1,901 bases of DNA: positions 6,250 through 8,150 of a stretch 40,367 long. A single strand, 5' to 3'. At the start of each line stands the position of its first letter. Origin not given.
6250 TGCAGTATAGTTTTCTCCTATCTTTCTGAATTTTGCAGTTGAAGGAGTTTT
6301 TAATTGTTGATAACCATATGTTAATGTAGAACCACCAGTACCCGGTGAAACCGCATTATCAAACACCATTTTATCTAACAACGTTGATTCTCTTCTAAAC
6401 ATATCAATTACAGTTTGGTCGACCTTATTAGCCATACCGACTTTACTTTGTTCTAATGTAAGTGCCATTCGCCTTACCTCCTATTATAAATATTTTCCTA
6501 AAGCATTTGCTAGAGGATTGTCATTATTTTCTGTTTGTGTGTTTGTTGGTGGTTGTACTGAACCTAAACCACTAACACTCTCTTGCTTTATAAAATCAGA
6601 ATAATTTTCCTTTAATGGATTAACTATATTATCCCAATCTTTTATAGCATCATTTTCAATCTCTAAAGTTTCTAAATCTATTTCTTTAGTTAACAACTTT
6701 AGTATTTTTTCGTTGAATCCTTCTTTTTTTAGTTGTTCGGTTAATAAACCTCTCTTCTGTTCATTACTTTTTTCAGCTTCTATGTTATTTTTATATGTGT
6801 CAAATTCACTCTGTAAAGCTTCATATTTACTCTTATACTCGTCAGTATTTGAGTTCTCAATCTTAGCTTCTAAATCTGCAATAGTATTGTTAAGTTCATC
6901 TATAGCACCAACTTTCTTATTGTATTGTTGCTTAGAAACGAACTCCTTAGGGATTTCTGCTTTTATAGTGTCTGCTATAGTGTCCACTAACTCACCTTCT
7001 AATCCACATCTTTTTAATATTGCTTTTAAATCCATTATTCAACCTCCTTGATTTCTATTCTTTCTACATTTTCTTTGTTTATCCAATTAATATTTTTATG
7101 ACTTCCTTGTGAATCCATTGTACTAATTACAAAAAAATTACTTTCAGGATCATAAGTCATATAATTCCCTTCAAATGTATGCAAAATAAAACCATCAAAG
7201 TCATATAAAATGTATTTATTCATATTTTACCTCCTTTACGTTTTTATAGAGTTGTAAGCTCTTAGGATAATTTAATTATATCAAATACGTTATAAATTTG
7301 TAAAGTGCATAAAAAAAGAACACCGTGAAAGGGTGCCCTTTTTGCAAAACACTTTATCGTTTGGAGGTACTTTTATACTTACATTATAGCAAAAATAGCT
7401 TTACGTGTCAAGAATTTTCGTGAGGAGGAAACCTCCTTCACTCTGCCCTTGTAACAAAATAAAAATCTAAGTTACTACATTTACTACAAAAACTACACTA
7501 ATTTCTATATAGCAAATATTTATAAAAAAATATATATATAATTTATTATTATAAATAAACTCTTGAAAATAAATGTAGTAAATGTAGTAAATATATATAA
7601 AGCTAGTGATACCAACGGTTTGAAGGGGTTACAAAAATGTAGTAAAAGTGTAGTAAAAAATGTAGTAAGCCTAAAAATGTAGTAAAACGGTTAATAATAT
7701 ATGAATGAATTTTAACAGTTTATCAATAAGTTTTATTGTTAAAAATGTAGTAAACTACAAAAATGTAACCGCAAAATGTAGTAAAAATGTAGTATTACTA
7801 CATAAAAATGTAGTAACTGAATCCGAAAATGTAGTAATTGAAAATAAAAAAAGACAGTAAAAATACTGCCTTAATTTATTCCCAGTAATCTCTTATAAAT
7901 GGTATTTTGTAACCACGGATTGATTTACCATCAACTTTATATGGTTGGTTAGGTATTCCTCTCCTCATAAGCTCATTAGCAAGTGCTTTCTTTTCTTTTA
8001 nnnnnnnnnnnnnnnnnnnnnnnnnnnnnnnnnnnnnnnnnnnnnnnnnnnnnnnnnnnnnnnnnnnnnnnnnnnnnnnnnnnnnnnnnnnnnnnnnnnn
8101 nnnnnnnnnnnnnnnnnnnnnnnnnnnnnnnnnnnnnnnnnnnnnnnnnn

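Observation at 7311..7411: Promoter-to-terminator mini transcription unit with no ORF: candidate ~65-nt small RNA carrying a CCUCC anti-SD motif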

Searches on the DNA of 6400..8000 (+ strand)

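Call 7: search_dna_similar(query=window:6400-8000:+, collection=phages, mode=distant, max_rows=30)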
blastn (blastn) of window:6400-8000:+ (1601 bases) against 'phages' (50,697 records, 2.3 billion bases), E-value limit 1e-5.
Records with a match: 15; places in all: 31; records where one place covers at least 80% of the query: 14.
Best place of each record, by identity: 95-99% 9; 90-95% 6.
By first word of the organism name: Clostridium 15.
By host as written in the record: Clostridium perfringens 12; Clostridium perfringens 2589 1; Clostridium perfringens JCM 1290 1; Clostridium perfringens 012 1.
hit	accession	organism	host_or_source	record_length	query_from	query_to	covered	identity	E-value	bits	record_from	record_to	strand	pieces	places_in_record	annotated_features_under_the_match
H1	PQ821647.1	Clostridium phage HMD-PC1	Clostridium perfringens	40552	1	1601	100%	92.2%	0e+0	2310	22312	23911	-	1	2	recombination related exonuclease | hypothetical protein (x2) | DNA helicase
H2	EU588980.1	Clostridium phage phiCP39-O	Clostridium perfringens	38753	133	1601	92%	97.9%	0e+0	2507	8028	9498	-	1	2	fibronectin autolysin | hypothetical protein (x2) | integrase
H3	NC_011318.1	Clostridium phage phiCP39-O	Clostridium perfringens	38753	133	1601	92%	97.9%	0e+0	2507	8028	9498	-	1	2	fibronectin autolysin | hypothetical protein (x2) | DNA helicase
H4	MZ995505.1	Clostridium phage vB_CpeP_PMQ04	Clostridium perfringens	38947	1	1601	90%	96.4%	0e+0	2344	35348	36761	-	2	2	recombination related exonuclease | P-loop ATPase-like protein | hypothetical protein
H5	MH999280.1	Clostridium phage CPD1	Clostridium perfringens 2589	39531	1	1601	90%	96.2%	0e+0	2332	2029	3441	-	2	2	recombination related exonuclease | hypothetical protein (x2) | integrase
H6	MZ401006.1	Clostridium phage CPQ4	Clostridium perfringens JCM 1290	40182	1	1601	90%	95.5%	0e+0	2288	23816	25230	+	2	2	recombination related exonuclease | hypothetical protein (x2) | integrase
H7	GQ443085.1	Clostridium phage phiCP26F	Clostridium perfringens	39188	133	1601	81%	95.4%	0e+0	2074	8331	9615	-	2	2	phi26F_gp10: phage minor structural protein GP20 | phi26F_gp9: P-loop ATPase-like protein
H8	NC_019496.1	Clostridium phage phiCP26F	Clostridium perfringens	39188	133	1601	81%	95.4%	0e+0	2074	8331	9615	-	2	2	phi26F_gp10: phage minor structural protein GP20 | phi26F_gp9: DNA helicase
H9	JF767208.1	Clostridium phage phiCP13O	Clostridium perfringens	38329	133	1601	81%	94.6%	0e+0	2049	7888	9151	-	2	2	phage minor structural protein GP20 | predicted P-loop ATPase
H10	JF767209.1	Clostridium phage phiCP34O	Clostridium perfringens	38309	133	1601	81%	94.6%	0e+0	2049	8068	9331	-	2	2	phage minor structural protein GP20 | predicted P-loop ATPase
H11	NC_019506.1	Clostridium phage phiCP13O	Clostridium perfringens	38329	133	1601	81%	94.6%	0e+0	2049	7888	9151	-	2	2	phage minor structural protein GP20 | DNA helicase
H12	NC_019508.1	Clostridium phage phiCP34O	Clostridium perfringens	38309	133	1601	81%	94.6%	0e+0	2049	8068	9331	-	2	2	phage minor structural protein GP20 | DNA helicase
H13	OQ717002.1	Clostridium phage vB_CpeS-17DYC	Clostridium perfringens 012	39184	133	1601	81%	94.8%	0e+0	2032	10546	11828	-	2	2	hypothetical protein (x2)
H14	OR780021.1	Clostridium phage XP41-N3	Clostridium perfringens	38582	147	1601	80%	95.8%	0e+0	2075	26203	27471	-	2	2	recombination related exonuclease | hypothetical protein | DNA helicase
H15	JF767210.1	Clostridium phage phiCP9O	Clostridium perfringens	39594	133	1427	71%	95.4%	0e+0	1800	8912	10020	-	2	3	phage minor structural protein GP20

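Call 9: get_annotated_region(hit=H3, flank=6000)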
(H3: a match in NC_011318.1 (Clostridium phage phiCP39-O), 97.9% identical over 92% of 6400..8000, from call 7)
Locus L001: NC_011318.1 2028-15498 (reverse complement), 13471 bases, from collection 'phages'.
description: Clostridium phage 39-O, complete genome.
organism: Clostridium phage phiCP39-O (NCBI taxid 541865)
taxonomy: Viruses; Duplodnaviria; Heunggongvirae; Uroviricota; Caudoviricetes
host: Clostridium perfringens; source: -; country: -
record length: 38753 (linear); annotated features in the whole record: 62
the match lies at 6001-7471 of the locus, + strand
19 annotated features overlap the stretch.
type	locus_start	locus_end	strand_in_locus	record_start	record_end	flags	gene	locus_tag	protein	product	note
CDS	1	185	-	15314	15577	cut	-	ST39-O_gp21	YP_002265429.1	ATPase component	-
CDS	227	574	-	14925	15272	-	-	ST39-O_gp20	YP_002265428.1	peptidase-colicin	-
CDS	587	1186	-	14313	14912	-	-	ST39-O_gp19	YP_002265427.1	major tail protein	similar to hypothetical Clostridial protein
CDS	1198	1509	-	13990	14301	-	-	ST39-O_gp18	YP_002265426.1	head protein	similar to hypothetical Collinsella protein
CDS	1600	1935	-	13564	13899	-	-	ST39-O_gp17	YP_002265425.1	hypothetical protein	similar to hypothetical Collinsella protein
CDS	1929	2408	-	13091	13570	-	-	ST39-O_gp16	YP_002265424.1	head protein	similar to hypothetical Collinsella protein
CDS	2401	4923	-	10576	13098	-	-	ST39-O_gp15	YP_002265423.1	virion structural protein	-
CDS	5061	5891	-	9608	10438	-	-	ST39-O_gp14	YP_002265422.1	Gp6-like protein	-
CDS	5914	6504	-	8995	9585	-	-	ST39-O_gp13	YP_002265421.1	fibronectin autolysin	-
CDS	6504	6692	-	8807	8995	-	-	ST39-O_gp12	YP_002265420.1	hypothetical protein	-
CDS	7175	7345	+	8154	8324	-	-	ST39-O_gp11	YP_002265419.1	hypothetical protein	-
CDS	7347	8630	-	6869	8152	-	-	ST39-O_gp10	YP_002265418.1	DNA helicase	-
CDS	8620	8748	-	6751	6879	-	-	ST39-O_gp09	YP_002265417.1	hypothetical protein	-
CDS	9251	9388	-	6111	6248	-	-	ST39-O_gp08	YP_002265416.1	hypothetical protein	-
CDS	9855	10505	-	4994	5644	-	-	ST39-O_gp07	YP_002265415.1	HNH endonuclease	similar to Staphylococcus phage protein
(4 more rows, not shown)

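Call 10: get_annotated_region(hit=H1, flank=3000)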
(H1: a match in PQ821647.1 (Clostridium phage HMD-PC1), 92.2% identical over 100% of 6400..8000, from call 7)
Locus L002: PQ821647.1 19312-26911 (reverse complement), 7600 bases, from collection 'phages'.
description: Clostridium phage HMD-PC1, complete genome.
organism: Clostridium phage HMD-PC1 (NCBI taxid 3397798)
taxonomy: Viruses; Duplodnaviria; Heunggongvirae; Uroviricota; Caudoviricetes
host: Clostridium perfringens; source: chicken intestine; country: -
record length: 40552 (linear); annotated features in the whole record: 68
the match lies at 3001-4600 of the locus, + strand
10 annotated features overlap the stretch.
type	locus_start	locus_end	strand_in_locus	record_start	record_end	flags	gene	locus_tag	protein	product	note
CDS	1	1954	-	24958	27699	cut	-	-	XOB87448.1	hypothetical protein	-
CDS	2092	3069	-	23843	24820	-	-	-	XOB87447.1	hypothetical protein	-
CDS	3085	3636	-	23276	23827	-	-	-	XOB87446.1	recombination related exonuclease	-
CDS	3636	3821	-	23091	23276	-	-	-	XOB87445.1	hypothetical protein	-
CDS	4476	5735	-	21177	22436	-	-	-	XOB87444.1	DNA helicase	-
CDS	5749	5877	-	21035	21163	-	-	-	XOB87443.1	hypothetical protein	-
CDS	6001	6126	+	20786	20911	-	-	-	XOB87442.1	hypothetical protein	-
CDS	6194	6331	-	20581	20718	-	-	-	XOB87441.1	hypothetical protein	-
CDS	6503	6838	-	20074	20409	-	-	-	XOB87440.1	putative tail component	-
CDS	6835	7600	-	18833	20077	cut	-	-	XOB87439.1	minor capsid protein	-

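Call 16: get_annotated_region(hit=H4, flank=1500)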
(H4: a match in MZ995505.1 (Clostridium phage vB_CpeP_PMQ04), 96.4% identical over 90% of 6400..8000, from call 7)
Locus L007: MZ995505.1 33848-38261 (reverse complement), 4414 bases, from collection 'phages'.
description: Clostridium perfringens phage vB_CpeP_PMQ04, complete genome.
organism: Clostridium phage vB_CpeP_PMQ04 (NCBI taxid 2876083)
taxonomy: Viruses; Duplodnaviria; Heunggongvirae; Uroviricota; Caudoviricetes
host: Clostridium perfringens; source: -; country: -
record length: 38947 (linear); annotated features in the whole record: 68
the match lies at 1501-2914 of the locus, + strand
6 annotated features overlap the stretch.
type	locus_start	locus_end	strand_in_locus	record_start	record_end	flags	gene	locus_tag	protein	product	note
misc_feature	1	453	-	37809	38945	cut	-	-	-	-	similar to pre-neck/exonuclease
CDS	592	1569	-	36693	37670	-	-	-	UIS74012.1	hypothetical protein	-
CDS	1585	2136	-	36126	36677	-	-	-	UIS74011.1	recombination related exonuclease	-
CDS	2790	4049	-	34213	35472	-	-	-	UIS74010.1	P-loop ATPase-like protein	-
CDS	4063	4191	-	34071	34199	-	-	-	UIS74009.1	hypothetical protein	-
CDS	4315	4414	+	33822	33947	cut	-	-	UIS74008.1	hypothetical protein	-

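Call 17: get_annotated_region(hit=H5, flank=1500)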
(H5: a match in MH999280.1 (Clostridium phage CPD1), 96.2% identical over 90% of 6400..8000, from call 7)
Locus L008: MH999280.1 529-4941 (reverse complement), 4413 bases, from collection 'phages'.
description: Clostridium phage CPD1, complete genome.
organism: Clostridium phage CPD1 (NCBI taxid 2420238)
taxonomy: Viruses; Duplodnaviria; Heunggongvirae; Uroviricota; Caudoviricetes
host: Clostridium perfringens 2589; source: -; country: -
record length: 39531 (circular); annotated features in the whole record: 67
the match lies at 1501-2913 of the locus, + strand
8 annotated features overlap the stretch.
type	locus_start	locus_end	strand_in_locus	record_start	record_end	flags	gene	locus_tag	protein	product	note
CDS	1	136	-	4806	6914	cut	-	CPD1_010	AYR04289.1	putative pre-neck/exonuclease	-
CDS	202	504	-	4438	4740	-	-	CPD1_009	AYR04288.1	putative collagen-like protein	-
CDS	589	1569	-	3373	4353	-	-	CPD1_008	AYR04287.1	hypothetical protein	-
CDS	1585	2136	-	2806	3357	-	-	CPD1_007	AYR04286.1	recombination related exonuclease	-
CDS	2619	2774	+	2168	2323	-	-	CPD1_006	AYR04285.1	hypothetical protein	-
CDS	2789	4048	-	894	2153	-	-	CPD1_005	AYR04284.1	integrase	-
CDS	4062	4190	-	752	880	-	-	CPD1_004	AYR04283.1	hypothetical protein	-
CDS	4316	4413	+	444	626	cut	-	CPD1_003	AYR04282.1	hypothetical protein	-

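Call 18: get_annotated_region(hit=H6, flank=1500)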
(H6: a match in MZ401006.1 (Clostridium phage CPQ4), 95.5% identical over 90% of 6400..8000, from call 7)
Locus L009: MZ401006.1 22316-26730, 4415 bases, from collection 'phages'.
description: Clostridium phage CPQ4, complete genome.
organism: Clostridium phage CPQ4 (NCBI taxid 2863150)
taxonomy: Viruses; Duplodnaviria; Heunggongvirae; Uroviricota; Caudoviricetes
host: Clostridium perfringens JCM 1290; source: chicken meat; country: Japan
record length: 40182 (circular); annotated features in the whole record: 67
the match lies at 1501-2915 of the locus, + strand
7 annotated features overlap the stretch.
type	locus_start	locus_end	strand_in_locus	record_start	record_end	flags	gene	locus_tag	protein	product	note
CDS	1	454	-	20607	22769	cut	-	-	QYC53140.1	putative pre-neck/exonuclease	-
CDS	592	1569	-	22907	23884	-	-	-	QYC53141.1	hypothetical protein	-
CDS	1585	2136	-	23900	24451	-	-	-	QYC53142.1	recombination related exonuclease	-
CDS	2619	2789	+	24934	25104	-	-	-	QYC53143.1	hypothetical protein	-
CDS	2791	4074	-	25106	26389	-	-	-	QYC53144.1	integrase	-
CDS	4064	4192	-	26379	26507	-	-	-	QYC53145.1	hypothetical protein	-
CDS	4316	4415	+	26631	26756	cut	-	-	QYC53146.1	hypothetical protein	-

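Call 19: get_annotated_region(hit=H8, flank=1500)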
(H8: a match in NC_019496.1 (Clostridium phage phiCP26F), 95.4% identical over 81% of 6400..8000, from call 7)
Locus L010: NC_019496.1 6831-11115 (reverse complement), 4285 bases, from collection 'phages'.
description: Clostridium phage phiCP26F, complete genome.
organism: Clostridium phage phiCP26F (NCBI taxid 673376)
taxonomy: Viruses; Duplodnaviria; Heunggongvirae; Uroviricota; Caudoviricetes
host: Clostridium perfringens; source: -; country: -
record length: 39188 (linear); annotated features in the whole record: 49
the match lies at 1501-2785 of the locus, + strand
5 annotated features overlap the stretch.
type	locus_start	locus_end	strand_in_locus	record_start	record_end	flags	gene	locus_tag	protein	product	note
CDS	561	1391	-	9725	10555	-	phi26F_gp11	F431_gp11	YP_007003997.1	major head protein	-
CDS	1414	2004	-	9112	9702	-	phi26F_gp10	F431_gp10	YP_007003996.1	phage minor structural protein GP20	-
CDS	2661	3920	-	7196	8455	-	phi26F_gp9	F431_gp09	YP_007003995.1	DNA helicase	-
CDS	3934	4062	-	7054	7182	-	phi26F_gp8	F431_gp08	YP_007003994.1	hypothetical protein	-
CDS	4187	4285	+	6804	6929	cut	phi26F_gp7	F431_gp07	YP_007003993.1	hypothetical protein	-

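Call 20: get_annotated_region(hit=H13, flank=1500)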
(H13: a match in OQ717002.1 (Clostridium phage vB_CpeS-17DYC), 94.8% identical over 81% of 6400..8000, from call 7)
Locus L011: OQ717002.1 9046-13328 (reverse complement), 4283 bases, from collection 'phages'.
description: Clostridium phage vB_CpeS-17DYC, complete genome.
organism: Clostridium phage vB_CpeS-17DYC (NCBI taxid 3038269)
taxonomy: Viruses
host: Clostridium perfringens 012; source: waste water; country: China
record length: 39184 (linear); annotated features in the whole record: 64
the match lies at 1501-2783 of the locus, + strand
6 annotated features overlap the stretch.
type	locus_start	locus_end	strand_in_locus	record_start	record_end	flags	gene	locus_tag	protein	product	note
CDS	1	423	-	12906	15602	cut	-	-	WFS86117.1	hypothetical protein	-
CDS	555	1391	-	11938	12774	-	-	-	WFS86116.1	hypothetical protein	-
CDS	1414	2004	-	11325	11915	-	-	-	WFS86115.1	hypothetical protein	-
CDS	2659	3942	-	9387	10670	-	-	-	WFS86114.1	hypothetical protein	-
CDS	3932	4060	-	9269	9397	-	-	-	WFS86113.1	hypothetical protein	-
CDS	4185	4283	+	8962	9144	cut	-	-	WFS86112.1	hypothetical protein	-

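Call 21: get_annotated_region(hit=H14, flank=1500)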
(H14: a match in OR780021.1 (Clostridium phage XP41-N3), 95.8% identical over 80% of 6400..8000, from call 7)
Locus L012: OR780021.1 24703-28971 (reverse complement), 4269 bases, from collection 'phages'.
description: Clostridium phage XP41-N3, complete genome.
organism: Clostridium phage XP41-N3 (NCBI taxid 3093939)
taxonomy: Viruses; Duplodnaviria; Heunggongvirae; Uroviricota; Caudoviricetes
host: Clostridium perfringens; source: sewage; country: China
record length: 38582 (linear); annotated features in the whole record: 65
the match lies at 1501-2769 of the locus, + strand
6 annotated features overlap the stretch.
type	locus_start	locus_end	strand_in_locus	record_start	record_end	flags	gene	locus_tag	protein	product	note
CDS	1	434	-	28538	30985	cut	-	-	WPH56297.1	hypothetical protein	-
CDS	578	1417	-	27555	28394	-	-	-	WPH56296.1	major capsid protein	-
CDS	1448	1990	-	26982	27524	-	-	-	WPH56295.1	recombination related exonuclease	-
CDS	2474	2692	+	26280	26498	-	-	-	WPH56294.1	hypothetical protein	-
CDS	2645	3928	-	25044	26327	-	-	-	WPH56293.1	DNA helicase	-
CDS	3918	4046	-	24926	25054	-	-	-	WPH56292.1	hypothetical protein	-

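Call 22: get_annotated_region(hit=H15, flank=1500)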
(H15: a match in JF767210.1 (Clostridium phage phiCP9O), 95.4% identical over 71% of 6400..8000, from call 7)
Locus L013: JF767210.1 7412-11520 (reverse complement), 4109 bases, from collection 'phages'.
description: Clostridium phage phi9O, complete genome.
organism: Clostridium phage phiCP9O (NCBI taxid 1042124)
taxonomy: Viruses; Duplodnaviria; Heunggongvirae; Uroviricota; Caudoviricetes
host: Clostridium perfringens; source: -; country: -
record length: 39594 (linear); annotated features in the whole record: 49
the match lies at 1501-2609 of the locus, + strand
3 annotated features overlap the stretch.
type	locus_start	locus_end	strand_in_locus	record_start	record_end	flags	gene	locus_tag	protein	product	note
CDS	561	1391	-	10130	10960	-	-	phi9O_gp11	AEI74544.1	P22 coat protein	gp5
CDS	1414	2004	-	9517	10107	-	-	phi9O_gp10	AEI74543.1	phage minor structural protein GP20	-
CDS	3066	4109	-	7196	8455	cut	-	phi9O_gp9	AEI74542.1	predicted P-loop ATPase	-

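Call 26: search_rna_families(source=window, start=7150, end=7950, threshold=evalue, max_evalue=10)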
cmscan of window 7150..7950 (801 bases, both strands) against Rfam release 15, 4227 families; matches with E-value up to 10: 4.
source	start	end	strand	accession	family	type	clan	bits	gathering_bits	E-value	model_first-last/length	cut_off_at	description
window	7842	7907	-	RF02551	DapZ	Cis-reg;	-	22.9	56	0.16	1-78/78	no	ABC transporter regulator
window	7802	7883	+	RF02053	STnc430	Gene; sRNA;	-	19.8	47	1.8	1-162/162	no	Enterobacterial sRNA STnc430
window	7845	7890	-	RF00057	RyhB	Gene; sRNA;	-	18.8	55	0.97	1-67/67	no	RyhB RNA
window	7416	7472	+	RF00440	SNORD37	Gene; snRNA; snoRNA; CD-box;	-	15.1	45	6.6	1-65/65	no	Small nucleolar RNA SNORD37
